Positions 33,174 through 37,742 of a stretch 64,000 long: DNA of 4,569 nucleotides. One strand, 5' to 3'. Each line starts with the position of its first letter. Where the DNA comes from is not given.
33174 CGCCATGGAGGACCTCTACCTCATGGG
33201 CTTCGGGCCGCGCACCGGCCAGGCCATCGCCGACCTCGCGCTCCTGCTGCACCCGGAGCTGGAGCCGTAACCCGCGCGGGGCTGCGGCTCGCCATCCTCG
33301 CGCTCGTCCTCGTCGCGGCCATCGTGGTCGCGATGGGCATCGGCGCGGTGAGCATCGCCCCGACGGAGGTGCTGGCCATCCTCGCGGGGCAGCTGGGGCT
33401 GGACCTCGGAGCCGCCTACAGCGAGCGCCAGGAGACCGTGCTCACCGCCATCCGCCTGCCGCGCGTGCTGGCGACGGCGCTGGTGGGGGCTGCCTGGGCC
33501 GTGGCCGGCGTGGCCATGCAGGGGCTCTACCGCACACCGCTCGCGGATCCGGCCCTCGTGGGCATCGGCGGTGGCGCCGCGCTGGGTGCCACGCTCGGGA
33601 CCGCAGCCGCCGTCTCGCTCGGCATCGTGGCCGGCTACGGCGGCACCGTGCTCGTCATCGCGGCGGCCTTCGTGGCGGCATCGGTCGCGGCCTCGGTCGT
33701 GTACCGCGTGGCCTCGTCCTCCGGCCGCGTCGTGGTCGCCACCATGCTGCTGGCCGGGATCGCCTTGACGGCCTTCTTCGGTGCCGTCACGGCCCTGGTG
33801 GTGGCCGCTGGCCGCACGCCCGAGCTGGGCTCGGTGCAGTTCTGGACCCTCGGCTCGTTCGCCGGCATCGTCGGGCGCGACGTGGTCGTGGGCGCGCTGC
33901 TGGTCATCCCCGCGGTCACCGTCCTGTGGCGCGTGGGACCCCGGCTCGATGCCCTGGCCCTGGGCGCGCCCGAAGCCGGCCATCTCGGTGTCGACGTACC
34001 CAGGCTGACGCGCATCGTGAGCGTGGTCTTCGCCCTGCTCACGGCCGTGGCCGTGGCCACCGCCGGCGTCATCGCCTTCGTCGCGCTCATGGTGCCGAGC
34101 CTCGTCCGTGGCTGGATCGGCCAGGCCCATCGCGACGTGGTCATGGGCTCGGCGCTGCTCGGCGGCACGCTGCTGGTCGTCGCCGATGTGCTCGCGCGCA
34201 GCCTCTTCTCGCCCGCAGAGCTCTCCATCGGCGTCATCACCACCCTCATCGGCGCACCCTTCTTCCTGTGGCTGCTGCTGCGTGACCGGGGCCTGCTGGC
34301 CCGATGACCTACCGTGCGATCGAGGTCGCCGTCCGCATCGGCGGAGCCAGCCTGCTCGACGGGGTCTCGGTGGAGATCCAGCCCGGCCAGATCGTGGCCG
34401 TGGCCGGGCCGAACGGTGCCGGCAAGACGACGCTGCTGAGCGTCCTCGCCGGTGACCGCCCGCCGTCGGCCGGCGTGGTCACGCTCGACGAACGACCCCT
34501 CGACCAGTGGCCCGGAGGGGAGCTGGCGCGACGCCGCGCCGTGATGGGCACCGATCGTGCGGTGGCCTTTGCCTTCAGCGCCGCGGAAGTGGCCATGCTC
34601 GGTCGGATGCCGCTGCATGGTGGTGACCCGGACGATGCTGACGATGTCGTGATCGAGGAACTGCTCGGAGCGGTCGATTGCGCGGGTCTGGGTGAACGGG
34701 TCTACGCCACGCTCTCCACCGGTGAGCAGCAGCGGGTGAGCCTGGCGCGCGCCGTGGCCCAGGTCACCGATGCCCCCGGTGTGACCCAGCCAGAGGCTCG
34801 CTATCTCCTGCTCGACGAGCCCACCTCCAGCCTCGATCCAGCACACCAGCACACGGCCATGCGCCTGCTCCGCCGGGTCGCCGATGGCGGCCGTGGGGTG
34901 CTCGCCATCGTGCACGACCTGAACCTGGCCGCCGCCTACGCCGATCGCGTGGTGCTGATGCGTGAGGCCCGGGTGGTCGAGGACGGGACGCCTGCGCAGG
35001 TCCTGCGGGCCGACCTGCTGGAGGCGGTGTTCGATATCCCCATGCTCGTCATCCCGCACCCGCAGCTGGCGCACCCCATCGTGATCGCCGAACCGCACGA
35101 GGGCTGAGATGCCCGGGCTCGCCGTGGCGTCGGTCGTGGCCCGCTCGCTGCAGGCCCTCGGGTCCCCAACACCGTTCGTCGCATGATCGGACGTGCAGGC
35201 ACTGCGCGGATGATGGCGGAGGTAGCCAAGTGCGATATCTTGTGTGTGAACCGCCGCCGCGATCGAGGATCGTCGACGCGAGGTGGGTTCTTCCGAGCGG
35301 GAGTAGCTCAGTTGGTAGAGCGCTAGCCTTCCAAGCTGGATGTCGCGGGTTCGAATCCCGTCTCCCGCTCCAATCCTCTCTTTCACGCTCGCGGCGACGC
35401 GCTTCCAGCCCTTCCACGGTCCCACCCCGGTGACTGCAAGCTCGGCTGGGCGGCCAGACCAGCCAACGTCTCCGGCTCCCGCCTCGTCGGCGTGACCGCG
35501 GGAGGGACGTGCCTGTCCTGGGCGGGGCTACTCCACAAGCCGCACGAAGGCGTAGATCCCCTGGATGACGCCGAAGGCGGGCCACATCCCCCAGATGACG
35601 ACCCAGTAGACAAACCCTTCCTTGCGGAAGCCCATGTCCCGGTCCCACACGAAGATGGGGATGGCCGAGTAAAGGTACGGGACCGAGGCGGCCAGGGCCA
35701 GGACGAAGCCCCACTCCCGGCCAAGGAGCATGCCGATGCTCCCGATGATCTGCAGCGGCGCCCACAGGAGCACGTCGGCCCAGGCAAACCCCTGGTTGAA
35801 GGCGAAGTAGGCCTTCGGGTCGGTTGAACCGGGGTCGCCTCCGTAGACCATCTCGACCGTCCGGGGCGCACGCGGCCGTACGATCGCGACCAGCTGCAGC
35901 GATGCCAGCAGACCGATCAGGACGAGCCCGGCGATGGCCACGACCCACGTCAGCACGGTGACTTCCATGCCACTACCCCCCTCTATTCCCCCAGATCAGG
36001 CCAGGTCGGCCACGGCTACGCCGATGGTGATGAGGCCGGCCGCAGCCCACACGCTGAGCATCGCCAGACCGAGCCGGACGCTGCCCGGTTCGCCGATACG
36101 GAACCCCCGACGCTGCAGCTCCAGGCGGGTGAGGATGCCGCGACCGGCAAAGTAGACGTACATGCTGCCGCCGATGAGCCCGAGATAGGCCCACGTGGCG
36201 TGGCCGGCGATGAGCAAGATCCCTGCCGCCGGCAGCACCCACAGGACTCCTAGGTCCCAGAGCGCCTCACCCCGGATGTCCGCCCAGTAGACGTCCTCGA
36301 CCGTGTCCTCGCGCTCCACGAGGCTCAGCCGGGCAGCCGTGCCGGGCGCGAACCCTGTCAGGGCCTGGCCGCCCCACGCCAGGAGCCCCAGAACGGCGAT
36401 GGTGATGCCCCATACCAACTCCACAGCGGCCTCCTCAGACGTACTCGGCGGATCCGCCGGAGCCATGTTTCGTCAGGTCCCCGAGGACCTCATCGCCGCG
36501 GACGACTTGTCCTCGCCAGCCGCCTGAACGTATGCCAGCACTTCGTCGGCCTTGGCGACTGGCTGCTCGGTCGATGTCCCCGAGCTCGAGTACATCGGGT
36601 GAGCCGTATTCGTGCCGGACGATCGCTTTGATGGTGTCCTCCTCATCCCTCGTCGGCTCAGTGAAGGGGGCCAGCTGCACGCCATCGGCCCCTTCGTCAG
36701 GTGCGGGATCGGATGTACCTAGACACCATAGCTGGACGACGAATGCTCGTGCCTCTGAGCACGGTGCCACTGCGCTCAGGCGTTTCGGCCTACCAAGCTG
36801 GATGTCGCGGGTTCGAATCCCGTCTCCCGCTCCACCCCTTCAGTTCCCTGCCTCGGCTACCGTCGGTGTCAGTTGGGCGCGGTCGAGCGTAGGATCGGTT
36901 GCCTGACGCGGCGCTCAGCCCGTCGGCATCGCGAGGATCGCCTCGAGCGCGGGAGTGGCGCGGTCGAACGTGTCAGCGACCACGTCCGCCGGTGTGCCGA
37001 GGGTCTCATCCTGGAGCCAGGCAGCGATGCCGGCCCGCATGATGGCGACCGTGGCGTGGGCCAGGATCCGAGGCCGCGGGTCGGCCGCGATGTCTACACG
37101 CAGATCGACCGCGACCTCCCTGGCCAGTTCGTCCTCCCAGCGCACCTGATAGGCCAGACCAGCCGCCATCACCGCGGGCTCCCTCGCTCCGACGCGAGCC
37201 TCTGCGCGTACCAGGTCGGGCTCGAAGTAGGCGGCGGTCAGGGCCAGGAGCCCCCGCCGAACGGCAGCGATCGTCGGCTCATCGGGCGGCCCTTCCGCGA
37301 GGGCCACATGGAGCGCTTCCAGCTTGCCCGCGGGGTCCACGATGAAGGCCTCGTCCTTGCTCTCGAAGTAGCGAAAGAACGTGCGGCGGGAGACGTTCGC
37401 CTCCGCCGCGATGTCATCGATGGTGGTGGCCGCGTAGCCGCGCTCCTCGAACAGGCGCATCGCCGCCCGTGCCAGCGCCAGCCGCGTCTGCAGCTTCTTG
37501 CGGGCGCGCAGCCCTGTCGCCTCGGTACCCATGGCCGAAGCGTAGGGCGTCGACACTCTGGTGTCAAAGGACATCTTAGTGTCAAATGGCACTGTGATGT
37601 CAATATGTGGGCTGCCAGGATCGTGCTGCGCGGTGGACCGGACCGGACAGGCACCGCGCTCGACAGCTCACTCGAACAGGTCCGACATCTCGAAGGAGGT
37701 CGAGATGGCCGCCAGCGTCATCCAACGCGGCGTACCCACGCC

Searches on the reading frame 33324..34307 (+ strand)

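Call 17: search_protein_families(library=pfam, proteins=[window:33324-34307:+], max_evalue=0.001)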
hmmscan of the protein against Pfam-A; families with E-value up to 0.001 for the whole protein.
window:33324-34307:+ (327 aa): 1 family
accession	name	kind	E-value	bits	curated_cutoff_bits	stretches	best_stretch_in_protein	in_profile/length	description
PF01032.23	FecCD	-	4.3e-71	239.9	26.5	1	2-320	8-311/311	FecCD transport family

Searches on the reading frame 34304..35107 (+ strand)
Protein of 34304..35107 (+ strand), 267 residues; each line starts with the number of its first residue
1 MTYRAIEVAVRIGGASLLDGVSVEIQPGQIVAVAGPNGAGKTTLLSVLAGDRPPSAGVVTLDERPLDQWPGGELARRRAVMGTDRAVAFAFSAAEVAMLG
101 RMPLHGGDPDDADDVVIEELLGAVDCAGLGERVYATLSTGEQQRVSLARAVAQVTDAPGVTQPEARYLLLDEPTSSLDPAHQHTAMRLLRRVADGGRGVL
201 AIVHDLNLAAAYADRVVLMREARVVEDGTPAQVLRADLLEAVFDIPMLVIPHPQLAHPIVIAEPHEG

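Call 17: search_protein_families(library=pfam, proteins=[window:34304-35107:+], max_evalue=0.001)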
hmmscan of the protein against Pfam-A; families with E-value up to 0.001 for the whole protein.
window:34304-35107:+ (267 aa): 3 families
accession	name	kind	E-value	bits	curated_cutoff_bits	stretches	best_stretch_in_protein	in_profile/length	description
PF00005.33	ABC_tran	-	1.2e-22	81.5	25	1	18-175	1-137/137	ABC transporter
PF13304.12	AAA_21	-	1.7e-08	35.4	27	0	129-207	230-301/304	AAA domain, putative AbiEii toxin, Type IV TA system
PF13558.12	SbcC_Walker_B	-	3.3e-06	27.7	27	1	131-190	27-89/90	SbcC/RAD50-like, Walker B motif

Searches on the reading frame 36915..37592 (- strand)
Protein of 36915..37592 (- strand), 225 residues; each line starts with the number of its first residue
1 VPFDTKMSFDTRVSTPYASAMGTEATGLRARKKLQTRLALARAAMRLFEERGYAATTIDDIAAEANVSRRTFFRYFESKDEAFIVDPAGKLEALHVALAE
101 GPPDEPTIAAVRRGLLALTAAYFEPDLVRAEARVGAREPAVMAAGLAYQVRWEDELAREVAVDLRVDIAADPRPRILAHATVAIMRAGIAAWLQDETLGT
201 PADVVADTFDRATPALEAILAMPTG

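Call 16: search_protein_families(library=pfam, proteins=[window:36915-37592:-], max_evalue=0.001)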
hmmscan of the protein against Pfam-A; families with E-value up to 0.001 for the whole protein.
window:36915-37592:- (225 aa): 2 families
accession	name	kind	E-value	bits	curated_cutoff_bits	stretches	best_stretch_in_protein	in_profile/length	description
PF00440.29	TetR_N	-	1.7e-17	63.3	24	1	42-81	3-42/47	Bacterial regulatory proteins, tetR family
PF17754.6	TetR_C_14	-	5.9e-06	26.6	22.7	1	106-212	2-107/112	MftR C-terminal domain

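Call 73: search_protein_families(library=ncbifam, proteins=[window:36915-37592:-], max_evalue=0.001)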
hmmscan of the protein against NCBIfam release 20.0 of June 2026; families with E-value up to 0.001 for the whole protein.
window:36915-37592:- (225 aa): 18 families
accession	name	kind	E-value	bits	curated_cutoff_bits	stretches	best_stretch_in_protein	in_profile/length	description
TIGR03968.1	mycofact_TetR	equivalog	2.9e-27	95.5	224.9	1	30-198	4-172/190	mycofactocin system transcriptional regulator MftR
NF041196.1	ScbR_bind_reg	equivalog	1.3e-09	38.5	150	1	34-161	5-133/191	ScbR family autoregulator-binding transcription factor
NF051457.1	acryl_TF_AcuR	equivalog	1.7e-07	30.7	247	1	30-81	12-63/204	acrylate utilization transcriptional regulator AcuR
NF007430.0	PRK09975.1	equivalog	2e-07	30.4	274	1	33-83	9-59/220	acrEF/envCD operon transcriptional regulator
NF053731.1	TransRegFasRMycb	equivalog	4.9e-07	29.7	330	1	35-196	11-172/199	HTH-type transcriptional activator FasR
TIGR03384.1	betaine_BetI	equivalog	7.2e-07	29.1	201.3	1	37-83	10-56/189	choline-binding transcriptional repressor BetI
NF008402.0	PRK11202.1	equivalog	1.3e-06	28.2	151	1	26-82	2-59/211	HTH-type transcriptional repressor FabR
NF050111.1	TransRegSACE7040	equivalog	3.1e-06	27.2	250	1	37-81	3-47/186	SACE_7040 family transcriptional regulator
NF007949.0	PRK10668.1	equivalog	5e-06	26.1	271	1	32-83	8-59/216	multidrug efflux transporter transcriptional repressor AcrR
NF037937.1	septum_RefZ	equivalog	5.2e-06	26.5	180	1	40-80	4-44/195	forespore capture DNA-binding protein RefZ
NF001978.0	PRK00767.1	equivalog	1.5e-05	24.9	118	1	37-84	11-58/197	transcriptional regulator BetI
TIGR03613.1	RutR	equivalog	1.6e-05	24.9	368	1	29-85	2-58/202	pyrimidine utilization regulatory protein R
NF051852.1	efflux_TF_MtrR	exception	0.00015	21.6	280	1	34-83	9-58/205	multidrug efflux system transcriptional repressor MtrR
TIGR02366.1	DHAK_reg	equivalog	0.00017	21.6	129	1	36-81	4-49/176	dihydroxyacetone kinase transcriptional activator DhaS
NF053878.1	FATransRegFadRBac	equivalog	0.00022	21.1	200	1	42-84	10-52/190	fatty acid metabolism transcriptional regulator FadR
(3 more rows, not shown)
